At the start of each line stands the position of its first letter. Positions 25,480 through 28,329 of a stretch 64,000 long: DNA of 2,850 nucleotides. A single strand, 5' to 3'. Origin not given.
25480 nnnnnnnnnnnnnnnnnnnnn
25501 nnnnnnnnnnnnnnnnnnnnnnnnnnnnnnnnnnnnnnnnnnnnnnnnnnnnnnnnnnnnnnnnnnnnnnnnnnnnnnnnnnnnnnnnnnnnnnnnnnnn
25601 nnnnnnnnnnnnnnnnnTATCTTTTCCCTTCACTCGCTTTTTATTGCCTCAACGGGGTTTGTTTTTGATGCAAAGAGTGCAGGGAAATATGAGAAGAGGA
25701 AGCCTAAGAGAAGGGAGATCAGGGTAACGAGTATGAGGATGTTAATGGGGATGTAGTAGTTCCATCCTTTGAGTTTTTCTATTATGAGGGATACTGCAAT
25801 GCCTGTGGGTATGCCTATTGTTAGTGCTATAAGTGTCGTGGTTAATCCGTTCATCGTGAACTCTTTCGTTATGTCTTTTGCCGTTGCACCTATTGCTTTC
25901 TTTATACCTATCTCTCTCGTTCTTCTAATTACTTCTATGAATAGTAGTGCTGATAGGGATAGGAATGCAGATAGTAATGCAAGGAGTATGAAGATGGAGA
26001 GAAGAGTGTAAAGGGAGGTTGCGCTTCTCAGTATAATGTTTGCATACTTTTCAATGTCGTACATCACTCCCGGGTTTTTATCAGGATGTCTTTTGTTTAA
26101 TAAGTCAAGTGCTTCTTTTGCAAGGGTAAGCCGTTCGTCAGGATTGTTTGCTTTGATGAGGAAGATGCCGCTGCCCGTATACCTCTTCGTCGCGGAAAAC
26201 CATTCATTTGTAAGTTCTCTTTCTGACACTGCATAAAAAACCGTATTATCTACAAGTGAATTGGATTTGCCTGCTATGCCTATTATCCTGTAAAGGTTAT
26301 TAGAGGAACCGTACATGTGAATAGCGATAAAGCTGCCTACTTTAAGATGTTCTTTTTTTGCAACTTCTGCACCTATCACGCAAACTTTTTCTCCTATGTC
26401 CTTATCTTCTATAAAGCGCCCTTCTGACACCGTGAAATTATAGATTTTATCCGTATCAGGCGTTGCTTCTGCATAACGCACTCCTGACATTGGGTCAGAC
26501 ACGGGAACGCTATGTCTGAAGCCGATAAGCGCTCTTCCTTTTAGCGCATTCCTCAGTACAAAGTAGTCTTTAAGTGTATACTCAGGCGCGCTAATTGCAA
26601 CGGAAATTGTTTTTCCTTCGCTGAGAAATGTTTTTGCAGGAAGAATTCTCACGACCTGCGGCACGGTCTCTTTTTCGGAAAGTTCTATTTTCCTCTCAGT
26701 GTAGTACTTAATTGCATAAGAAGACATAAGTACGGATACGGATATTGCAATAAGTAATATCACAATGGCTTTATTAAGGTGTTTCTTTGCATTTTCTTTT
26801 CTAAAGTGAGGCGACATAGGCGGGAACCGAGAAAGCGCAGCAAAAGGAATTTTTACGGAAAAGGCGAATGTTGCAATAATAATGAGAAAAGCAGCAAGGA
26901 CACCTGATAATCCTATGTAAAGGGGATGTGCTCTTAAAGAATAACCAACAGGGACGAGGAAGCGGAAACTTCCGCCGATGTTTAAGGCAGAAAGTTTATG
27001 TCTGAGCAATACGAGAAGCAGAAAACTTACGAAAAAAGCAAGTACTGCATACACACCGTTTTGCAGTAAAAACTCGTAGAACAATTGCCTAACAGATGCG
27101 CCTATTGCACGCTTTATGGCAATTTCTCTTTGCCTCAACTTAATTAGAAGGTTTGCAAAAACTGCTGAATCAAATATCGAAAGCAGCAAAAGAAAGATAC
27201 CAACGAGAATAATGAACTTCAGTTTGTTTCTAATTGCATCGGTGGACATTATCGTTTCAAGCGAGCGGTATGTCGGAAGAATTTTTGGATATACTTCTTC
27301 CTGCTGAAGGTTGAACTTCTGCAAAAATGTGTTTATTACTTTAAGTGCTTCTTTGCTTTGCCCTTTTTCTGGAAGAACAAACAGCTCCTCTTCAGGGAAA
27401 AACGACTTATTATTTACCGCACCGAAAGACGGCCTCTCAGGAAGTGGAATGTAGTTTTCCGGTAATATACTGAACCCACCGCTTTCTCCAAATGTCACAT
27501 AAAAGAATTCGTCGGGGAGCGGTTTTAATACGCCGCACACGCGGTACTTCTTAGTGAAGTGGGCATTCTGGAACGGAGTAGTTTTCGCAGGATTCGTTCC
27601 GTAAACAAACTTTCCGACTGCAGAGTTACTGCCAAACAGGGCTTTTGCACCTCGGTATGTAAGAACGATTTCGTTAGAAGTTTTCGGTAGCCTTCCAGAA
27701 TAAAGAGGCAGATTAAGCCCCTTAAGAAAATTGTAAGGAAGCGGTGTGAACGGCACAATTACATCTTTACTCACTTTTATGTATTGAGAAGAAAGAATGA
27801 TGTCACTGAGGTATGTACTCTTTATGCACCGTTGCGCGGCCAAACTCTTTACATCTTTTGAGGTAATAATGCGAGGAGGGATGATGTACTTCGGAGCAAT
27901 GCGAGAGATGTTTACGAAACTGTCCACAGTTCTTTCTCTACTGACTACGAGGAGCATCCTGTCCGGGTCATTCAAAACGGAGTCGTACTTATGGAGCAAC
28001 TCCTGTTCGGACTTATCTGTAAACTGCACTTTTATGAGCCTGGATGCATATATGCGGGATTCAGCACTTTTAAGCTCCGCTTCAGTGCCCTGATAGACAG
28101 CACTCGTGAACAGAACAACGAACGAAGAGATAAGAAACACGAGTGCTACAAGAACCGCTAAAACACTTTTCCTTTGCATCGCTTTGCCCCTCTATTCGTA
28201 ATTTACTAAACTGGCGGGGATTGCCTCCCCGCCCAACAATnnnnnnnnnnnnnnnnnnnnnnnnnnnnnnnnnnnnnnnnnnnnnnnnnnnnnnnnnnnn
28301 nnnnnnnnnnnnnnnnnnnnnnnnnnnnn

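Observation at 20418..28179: Three tandem double-FtsX permease paralogs: diverged bodies, near-identical 3' ends, and no ATPase gene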

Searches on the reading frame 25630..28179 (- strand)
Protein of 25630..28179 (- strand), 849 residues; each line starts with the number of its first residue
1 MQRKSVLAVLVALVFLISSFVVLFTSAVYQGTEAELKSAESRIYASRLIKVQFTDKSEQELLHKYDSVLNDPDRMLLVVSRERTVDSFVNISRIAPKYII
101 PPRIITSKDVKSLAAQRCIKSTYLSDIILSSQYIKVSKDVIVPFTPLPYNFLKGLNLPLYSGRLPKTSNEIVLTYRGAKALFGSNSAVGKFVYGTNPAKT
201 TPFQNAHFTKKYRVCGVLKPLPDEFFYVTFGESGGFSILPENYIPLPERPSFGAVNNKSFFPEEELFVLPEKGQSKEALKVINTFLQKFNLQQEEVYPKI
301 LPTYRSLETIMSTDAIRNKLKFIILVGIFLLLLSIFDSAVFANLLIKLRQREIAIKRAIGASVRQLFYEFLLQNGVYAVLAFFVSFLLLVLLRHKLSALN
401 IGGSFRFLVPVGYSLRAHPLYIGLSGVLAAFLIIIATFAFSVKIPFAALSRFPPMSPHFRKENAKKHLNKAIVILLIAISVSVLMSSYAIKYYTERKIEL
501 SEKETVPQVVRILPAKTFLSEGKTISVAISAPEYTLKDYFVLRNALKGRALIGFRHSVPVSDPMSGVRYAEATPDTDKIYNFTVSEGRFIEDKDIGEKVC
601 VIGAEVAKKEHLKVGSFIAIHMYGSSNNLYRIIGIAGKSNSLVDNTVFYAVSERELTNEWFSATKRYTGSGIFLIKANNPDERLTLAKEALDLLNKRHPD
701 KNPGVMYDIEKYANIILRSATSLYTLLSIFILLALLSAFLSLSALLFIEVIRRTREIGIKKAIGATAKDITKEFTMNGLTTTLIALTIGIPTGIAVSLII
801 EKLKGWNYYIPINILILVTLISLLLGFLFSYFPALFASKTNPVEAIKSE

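Call 6: search_protein_families(library=pfam, proteins=[window:25630-28179:-], max_evalue=0.01)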
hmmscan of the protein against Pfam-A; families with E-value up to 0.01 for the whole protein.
window:25630-28179:- (849 aa): 2 families
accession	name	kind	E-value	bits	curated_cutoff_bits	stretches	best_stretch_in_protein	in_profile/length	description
PF02687.27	FtsX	-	2.4e-23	82.9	25.5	2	729-842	2-120/120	FtsX-like permease C-terminal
PF12704.14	MacB_PCD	-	3.2e-19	70.5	27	2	471-653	2-175/207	MacB-like periplasmic core domain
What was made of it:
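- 25630..28179 (-): g3: fused double-FtsX (type VII ABC) permease, 849 aa; first gene of the array. Two MacB_PCD and two FtsX matches (call 6).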

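Call 30: search_protein_families(library=ncbifam, proteins=[window:25630-28179:-], max_evalue=0.001)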
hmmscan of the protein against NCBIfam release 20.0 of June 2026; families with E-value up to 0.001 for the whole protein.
window:25630-28179:- (849 aa): 6 families
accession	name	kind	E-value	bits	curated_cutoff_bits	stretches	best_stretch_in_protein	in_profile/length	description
TIGR03434.1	ADOP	subfamily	1.3e-30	106.3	622.3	2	569-849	529-803/803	ADOP family duplicated permease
NF007826.0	PRK10535.1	equivalog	1.3e-19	69.9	966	1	578-848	378-647/648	macrolide ABC transporter ATP-binding protein/permease MacB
TIGR02212.1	lolCE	equivalog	2.2e-08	33.4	362.45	1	594-849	139-411/411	lipoprotein-releasing ABC transporter permease subunit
NF038346.1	FtsX_actino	exception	1.7e-05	24.4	250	1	723-837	179-301/308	permease-like cell division protein FtsX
NF038008.1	ABC_perm_DarB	equivalog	0.00025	19.1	700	1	311-483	264-426/777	darobactin export ABC transporter permease subunit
NF038347.1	FtsX_Gpos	exception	0.00061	19.2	225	1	704-788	149-232/296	permease-like cell division protein FtsX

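Call 63: find_encoding_contigs(protein=window:25630-28179:-, flank=10000, max_places=6)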
Protein window:25630-28179:- (849 aa): no gene with exactly this product is on record in the collection.
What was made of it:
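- Tried and rejected: An exact look-up of g3 found no record (call 63).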
